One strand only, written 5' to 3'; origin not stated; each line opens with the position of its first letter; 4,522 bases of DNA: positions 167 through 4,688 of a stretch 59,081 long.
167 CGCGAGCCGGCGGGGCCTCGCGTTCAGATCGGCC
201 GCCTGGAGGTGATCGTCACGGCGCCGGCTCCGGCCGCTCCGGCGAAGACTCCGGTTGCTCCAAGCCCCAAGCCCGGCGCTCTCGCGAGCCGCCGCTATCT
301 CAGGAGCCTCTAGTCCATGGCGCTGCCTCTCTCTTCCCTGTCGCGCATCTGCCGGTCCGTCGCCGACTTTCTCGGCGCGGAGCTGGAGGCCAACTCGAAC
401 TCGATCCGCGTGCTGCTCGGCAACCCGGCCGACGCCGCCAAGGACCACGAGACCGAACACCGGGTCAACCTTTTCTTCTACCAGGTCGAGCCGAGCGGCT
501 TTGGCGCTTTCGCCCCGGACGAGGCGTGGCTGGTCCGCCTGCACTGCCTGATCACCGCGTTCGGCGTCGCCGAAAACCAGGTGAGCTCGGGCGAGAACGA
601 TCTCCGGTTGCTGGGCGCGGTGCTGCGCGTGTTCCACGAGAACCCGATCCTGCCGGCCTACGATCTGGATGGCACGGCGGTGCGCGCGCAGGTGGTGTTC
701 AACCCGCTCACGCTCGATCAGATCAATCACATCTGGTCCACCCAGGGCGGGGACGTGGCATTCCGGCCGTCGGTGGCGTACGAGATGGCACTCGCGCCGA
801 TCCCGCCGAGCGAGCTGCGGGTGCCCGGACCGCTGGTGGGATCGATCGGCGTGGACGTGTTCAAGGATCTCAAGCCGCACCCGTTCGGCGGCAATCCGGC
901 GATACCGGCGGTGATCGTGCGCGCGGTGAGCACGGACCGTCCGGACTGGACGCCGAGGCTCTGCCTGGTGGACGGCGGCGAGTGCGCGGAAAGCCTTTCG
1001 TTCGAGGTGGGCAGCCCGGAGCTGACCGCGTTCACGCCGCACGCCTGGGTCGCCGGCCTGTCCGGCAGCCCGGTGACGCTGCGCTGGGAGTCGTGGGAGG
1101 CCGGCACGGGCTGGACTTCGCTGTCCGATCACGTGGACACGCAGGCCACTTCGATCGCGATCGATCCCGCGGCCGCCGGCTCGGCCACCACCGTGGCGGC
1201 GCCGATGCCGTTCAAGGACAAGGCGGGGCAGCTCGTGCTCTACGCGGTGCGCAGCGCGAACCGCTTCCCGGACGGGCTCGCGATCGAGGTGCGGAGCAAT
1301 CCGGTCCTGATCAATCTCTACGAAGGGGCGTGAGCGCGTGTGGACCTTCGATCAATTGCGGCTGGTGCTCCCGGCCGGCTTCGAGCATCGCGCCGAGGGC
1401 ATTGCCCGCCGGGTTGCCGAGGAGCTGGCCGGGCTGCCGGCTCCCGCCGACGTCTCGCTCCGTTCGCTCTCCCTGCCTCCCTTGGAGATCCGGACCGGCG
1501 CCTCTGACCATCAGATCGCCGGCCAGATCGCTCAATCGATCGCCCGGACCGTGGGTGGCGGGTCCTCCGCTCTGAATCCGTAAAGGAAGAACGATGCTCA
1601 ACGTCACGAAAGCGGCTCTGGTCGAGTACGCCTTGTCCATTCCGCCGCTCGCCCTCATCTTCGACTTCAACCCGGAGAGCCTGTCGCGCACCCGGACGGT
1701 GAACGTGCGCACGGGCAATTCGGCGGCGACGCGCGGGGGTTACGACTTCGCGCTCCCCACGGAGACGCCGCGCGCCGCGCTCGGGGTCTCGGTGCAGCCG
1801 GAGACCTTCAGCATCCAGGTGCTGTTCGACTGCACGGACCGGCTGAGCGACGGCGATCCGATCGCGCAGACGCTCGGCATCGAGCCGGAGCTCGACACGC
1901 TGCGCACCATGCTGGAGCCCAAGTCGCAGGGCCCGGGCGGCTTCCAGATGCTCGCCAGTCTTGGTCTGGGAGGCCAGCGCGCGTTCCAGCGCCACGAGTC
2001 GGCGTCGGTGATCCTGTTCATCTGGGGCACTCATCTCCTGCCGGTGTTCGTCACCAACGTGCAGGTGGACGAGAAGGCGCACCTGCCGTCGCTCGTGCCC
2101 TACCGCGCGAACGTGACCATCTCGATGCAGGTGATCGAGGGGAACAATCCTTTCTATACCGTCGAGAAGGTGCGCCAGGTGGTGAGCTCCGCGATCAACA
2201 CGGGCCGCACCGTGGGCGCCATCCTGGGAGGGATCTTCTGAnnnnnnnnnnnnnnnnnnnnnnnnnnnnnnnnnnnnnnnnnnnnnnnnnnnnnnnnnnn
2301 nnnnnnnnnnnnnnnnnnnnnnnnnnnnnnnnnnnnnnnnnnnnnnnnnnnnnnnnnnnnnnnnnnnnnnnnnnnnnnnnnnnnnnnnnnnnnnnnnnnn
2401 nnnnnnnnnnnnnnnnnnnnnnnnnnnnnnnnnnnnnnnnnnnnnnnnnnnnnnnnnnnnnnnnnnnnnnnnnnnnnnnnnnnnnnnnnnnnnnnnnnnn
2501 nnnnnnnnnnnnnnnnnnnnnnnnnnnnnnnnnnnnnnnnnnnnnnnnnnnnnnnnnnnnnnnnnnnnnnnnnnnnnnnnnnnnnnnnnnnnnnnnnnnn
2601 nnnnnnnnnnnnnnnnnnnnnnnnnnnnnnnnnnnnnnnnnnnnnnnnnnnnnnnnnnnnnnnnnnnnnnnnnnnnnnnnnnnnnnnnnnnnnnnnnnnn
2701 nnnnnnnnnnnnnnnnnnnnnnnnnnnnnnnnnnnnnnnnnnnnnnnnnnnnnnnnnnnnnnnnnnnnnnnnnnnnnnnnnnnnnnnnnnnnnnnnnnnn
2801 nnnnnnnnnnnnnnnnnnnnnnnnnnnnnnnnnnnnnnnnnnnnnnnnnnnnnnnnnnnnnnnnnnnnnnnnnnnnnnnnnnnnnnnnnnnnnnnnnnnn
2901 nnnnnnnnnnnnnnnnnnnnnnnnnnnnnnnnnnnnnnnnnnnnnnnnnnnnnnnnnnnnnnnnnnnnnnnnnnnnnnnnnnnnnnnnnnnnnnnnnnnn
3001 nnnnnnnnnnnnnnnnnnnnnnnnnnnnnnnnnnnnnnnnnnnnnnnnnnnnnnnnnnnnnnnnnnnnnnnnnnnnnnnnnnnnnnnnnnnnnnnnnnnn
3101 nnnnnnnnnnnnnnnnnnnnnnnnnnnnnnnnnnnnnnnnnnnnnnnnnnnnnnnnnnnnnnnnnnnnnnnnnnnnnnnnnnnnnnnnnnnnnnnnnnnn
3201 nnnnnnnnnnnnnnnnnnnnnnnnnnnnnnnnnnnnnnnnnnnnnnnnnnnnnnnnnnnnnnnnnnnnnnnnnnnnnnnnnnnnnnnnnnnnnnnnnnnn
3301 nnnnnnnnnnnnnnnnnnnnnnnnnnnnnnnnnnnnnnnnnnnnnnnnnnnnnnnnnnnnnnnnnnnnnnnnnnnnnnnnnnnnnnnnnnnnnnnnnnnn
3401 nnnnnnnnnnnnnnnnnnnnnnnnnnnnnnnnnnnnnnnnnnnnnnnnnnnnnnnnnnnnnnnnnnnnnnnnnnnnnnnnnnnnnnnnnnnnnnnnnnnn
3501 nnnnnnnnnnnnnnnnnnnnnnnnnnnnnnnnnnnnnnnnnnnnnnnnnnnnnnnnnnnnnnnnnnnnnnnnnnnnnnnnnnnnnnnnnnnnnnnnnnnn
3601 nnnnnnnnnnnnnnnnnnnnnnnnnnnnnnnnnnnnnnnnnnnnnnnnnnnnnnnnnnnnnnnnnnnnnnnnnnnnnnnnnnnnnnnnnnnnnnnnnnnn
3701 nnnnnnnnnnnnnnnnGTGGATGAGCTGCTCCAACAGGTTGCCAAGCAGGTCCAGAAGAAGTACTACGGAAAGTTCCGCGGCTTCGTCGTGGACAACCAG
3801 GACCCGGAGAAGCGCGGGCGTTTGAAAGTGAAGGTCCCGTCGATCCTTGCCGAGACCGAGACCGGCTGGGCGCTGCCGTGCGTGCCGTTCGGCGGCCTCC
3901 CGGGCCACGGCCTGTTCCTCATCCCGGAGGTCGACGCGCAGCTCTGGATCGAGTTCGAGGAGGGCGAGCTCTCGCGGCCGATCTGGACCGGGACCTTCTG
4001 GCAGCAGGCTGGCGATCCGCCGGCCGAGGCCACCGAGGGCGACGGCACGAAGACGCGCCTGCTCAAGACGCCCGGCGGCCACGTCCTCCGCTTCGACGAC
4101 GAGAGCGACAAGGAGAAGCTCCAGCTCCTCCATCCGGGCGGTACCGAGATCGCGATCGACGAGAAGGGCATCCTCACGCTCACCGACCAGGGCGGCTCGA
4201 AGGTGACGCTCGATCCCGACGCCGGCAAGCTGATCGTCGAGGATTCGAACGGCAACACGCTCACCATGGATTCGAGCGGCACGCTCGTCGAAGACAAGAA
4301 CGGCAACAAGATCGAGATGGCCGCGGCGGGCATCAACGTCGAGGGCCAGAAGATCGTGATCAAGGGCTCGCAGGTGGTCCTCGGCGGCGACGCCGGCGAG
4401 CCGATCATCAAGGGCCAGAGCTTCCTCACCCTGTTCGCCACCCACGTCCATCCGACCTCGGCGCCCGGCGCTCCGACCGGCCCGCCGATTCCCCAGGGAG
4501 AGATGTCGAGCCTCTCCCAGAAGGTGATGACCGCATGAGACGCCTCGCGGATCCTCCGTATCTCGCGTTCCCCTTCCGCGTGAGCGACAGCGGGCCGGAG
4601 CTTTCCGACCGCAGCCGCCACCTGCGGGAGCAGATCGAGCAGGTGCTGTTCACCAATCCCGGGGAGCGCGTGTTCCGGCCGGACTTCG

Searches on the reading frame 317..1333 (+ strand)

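Call 41: search_protein_families(library=pfam, proteins=[window:317-1333:+], max_evalue=0.001)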
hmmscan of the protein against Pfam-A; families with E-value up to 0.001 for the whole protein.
window:317-1333:+ (338 aa): 1 family
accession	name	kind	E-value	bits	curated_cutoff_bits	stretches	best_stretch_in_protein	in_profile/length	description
PF14065.11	Pvc16_N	-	9.9e-25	87.7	27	1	11-174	2-178/180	Pvc16 N-terminal domain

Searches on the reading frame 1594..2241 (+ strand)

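Call 41: search_protein_families(library=pfam, proteins=[window:1594-2241:+], max_evalue=0.001)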
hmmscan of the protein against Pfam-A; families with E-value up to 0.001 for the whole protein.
window:1594-2241:+ (215 aa): 1 family
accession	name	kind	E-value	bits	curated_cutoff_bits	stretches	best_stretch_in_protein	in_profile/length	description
PF19266.4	CIS_tube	-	0.00016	21.9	27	0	23-179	25-148/158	Contractile injection system tube protein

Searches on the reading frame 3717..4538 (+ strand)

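Call 41: search_protein_families(library=pfam, proteins=[window:3717-4538:+], max_evalue=0.001)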
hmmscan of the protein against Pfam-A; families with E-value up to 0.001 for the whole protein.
window:3717-4538:+ (273 aa): 1 family
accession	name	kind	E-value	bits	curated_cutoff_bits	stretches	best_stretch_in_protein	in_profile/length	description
PF04717.18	Phage_base_V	-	3.2e-23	82.3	23.8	1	21-95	2-75/75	Type VI secretion system/phage-baseplate injector OB domain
